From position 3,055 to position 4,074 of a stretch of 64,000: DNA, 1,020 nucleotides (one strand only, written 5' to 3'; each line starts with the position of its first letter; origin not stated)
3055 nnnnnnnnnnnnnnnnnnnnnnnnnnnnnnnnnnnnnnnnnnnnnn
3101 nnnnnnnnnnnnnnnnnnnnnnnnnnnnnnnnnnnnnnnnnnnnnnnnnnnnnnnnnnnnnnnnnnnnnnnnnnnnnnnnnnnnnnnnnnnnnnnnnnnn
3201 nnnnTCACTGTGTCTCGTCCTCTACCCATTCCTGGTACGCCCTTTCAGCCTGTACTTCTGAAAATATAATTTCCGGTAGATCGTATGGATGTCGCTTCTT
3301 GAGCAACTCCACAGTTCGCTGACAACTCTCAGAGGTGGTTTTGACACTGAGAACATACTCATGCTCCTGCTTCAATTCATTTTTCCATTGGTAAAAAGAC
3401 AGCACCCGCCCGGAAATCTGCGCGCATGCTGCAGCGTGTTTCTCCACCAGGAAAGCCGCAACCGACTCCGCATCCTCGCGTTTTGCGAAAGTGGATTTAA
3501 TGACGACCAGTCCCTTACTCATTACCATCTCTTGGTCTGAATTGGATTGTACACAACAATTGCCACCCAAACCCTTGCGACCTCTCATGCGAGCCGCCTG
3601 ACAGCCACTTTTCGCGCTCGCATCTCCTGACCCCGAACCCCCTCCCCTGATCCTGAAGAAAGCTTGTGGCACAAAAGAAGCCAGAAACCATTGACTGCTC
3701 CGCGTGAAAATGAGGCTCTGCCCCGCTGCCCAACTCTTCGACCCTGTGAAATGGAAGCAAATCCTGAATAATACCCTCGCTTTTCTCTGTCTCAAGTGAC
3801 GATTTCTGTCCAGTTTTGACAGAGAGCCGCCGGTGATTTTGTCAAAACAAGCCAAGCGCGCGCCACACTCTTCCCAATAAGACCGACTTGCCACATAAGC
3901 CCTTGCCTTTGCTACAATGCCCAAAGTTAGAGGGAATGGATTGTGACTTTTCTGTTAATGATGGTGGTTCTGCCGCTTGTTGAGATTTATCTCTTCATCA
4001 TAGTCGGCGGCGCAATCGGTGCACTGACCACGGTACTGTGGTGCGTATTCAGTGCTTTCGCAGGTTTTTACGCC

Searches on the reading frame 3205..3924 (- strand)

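Call 80: search_protein_families(library=pfam, proteins=[window:3205-3924:-], max_evalue=0.001)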
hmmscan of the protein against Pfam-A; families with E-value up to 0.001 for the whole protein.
window:3205-3924:- (239 aa): 1 family
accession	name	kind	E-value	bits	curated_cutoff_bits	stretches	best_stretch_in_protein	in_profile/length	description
PF03091.20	CutA1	-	2.9e-25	88.4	22.4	1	141-236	2-98/99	CutA1 divalent ion tolerance protein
